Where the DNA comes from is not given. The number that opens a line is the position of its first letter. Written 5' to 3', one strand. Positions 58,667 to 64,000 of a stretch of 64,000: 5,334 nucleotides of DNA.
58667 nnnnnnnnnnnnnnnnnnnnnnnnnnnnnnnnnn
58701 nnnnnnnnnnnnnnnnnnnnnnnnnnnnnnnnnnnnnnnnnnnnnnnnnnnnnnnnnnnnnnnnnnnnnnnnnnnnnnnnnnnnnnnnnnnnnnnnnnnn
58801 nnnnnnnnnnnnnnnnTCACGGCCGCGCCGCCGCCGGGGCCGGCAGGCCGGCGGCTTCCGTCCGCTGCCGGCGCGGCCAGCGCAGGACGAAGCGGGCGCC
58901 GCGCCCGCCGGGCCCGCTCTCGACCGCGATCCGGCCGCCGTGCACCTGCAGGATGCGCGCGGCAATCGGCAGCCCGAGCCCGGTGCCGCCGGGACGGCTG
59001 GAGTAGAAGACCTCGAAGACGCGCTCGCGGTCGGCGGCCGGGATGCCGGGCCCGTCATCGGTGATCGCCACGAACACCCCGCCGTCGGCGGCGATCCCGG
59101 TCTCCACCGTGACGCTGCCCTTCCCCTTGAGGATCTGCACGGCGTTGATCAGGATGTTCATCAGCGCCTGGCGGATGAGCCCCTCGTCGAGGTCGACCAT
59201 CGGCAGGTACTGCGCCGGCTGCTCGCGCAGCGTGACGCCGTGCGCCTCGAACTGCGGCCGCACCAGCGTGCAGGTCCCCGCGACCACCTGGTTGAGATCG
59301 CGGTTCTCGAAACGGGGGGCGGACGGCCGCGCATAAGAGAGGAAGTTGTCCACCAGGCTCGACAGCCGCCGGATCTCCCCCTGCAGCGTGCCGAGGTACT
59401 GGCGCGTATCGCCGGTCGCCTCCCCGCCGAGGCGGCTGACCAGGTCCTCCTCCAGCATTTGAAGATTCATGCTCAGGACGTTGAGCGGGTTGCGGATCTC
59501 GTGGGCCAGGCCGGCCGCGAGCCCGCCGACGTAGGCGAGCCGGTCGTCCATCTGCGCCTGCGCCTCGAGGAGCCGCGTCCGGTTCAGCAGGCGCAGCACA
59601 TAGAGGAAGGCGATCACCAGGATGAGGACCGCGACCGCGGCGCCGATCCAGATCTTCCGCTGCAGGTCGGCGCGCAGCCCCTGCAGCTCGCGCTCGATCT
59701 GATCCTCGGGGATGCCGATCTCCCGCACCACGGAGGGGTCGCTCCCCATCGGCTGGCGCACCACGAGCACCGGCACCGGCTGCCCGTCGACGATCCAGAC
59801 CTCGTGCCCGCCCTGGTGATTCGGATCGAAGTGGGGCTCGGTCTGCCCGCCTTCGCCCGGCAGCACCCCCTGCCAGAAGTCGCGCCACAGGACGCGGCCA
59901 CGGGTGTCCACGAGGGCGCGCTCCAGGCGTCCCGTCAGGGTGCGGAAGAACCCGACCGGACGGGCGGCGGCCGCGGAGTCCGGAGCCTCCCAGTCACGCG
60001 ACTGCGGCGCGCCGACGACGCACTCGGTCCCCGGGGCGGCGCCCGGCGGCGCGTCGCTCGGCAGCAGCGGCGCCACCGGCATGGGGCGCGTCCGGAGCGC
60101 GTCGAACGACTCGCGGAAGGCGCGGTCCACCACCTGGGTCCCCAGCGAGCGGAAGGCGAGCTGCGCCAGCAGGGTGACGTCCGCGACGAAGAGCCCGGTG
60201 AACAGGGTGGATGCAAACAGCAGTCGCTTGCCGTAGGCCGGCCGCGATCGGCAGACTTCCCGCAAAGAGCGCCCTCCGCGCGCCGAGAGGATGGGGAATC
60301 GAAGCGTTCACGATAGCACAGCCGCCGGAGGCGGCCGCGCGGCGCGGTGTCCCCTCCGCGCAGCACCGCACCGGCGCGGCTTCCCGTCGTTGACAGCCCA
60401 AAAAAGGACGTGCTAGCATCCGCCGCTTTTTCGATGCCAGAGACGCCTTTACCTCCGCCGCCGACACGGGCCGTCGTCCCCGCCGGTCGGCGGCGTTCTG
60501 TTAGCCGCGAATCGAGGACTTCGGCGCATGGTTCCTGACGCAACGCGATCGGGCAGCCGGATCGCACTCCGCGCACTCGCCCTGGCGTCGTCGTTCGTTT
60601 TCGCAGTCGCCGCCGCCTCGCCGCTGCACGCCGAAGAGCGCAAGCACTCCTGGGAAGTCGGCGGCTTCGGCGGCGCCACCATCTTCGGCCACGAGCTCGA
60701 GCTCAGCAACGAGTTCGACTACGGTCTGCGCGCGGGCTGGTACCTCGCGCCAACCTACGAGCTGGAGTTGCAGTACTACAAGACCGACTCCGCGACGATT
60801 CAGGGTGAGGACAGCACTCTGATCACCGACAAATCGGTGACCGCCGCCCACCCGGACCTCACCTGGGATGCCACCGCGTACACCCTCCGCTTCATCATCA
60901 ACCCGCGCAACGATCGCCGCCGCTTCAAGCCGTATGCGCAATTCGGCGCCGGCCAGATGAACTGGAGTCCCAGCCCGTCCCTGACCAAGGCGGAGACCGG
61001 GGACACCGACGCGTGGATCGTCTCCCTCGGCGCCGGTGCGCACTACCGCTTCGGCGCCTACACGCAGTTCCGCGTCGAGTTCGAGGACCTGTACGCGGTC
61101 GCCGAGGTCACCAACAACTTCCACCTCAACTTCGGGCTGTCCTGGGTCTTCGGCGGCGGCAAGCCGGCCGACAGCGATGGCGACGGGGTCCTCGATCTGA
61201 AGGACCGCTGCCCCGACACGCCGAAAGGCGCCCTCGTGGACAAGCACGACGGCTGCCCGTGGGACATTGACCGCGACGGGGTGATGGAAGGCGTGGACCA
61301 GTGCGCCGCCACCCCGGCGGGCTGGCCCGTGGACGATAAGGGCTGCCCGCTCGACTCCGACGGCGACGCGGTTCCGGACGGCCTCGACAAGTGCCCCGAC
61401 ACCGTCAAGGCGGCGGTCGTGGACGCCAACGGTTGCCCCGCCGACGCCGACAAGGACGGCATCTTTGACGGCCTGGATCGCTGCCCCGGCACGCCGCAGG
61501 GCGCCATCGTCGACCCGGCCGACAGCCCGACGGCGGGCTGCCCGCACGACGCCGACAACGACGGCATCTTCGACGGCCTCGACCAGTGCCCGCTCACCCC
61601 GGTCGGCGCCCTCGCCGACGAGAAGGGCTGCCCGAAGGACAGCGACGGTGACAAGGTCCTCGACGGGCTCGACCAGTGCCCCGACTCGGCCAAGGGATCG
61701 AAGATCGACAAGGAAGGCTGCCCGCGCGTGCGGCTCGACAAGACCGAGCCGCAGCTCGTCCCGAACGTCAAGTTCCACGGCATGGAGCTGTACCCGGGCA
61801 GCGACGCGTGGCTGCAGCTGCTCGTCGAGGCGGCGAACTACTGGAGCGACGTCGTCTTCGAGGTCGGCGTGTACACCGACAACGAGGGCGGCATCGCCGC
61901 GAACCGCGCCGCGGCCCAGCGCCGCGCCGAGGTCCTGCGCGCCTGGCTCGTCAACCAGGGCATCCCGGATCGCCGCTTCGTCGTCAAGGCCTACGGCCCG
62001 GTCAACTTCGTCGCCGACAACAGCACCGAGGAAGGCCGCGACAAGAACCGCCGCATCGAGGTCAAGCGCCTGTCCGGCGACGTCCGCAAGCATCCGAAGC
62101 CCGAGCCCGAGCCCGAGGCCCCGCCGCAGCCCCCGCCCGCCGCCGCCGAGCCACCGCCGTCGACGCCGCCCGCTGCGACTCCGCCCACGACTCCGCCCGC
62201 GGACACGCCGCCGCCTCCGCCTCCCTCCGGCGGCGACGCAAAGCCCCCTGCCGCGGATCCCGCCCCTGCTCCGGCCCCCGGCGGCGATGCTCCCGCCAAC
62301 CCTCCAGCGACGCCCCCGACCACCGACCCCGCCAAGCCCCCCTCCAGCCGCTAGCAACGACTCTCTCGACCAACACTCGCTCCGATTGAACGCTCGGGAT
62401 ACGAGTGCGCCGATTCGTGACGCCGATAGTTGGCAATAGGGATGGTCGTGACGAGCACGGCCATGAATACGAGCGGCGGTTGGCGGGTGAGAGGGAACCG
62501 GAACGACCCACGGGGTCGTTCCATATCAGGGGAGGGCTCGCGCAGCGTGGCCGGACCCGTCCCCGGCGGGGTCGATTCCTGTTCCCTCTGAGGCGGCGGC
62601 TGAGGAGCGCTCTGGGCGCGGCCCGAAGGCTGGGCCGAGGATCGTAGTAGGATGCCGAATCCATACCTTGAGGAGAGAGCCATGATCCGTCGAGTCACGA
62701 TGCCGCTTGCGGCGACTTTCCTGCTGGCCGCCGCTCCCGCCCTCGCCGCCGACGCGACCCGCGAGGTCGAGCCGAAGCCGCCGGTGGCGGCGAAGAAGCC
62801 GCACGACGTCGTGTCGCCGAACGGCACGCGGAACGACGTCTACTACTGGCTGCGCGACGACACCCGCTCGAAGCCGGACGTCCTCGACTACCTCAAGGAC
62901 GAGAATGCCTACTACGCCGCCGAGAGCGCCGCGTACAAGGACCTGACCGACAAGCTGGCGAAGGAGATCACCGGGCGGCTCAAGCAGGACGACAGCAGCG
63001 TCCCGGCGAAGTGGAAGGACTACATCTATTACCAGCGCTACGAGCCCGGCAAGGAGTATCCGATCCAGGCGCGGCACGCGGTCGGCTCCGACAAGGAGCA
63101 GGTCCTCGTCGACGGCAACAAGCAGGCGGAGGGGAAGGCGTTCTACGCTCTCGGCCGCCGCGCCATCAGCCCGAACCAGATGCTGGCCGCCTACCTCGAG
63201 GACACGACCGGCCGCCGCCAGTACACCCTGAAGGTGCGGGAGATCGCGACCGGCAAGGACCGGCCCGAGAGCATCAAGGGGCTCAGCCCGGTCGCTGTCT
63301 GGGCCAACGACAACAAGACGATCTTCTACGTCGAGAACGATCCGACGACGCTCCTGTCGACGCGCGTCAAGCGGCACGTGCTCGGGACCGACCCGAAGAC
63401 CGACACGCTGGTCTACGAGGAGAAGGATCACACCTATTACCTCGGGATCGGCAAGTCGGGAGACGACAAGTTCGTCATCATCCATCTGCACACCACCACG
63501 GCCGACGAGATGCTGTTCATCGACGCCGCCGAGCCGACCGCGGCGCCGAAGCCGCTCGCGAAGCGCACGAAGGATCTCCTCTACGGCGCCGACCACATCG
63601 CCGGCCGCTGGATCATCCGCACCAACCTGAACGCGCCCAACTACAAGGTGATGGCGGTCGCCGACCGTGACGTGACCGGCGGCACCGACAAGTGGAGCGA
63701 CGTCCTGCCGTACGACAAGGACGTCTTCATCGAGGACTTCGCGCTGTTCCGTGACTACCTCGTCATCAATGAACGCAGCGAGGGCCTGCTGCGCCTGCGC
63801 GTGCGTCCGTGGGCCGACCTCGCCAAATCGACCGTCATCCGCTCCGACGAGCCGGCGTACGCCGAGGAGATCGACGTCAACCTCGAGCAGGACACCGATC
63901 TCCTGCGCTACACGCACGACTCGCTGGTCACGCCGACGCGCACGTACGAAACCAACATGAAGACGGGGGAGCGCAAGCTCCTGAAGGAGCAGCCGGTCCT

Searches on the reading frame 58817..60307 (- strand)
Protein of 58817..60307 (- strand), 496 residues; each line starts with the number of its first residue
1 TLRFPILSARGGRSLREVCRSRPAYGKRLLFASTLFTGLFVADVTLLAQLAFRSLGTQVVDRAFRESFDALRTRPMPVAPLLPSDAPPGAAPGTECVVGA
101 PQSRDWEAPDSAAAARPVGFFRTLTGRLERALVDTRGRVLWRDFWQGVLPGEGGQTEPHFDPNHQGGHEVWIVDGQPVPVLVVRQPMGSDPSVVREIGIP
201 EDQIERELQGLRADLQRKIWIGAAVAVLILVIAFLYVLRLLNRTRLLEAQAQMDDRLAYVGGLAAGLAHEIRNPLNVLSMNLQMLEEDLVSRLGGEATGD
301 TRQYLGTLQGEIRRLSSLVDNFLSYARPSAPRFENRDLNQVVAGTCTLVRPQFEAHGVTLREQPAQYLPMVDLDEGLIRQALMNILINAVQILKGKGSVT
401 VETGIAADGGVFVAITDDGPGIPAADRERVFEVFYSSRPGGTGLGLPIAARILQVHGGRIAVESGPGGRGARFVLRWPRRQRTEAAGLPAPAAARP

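Call 33: search_protein_families(library=pfam, proteins=[window:58817-60307:-], max_evalue=0.0001)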
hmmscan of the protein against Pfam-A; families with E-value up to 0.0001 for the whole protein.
window:58817-60307:- (496 aa): 2 families
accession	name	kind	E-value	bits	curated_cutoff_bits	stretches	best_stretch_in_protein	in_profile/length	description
PF02518.31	HATPase_c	-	8.2e-23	81.4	26.4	1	374-480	2-110/111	Histidine kinase-, DNA gyrase B-, and HSP90-like ATPase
PF00512.31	HisKA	-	3.6e-16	59.4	26.9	1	263-329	5-64/66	His Kinase A (phospho-acceptor) domain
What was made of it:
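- On CheY-like receiver domain (PF00072) / response regulator: The nearest kinase gene is at 58817-60307 (call 33).
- Checked: The nearest histidine kinase (58817-60307) lies beyond ligA (call 33).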

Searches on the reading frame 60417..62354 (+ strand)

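Call 33: search_protein_families(library=pfam, proteins=[window:60417-62354:+], max_evalue=0.0001)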
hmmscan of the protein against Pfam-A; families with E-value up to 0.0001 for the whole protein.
window:60417-62354:+ (645 aa): 3 families
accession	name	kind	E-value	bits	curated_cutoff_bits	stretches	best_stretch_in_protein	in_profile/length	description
PF02412.23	TSP_3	-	4.7e-17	61.8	25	0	375-395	12-32/36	Thrombospondin type 3 repeat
PF13505.12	OMP_b-brl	-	1.9e-11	44.9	28.7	1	56-245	3-175/175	Outer membrane protein beta-barrel domain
PF00691.25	OmpA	-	1.2e-10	42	27.2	1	481-545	34-98/98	OmpA family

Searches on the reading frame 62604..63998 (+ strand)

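Call 33: search_protein_families(library=pfam, proteins=[window:62604-63998:+], max_evalue=0.0001)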
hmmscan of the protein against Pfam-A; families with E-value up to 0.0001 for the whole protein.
window:62604-63998:+ (465 aa): 1 family
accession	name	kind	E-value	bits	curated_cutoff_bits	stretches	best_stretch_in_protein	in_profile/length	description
PF02897.21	Peptidase_S9_N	-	5.9e-93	312.3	24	1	60-463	1-414/414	Prolyl oligopeptidase, N-terminal beta-propeller domain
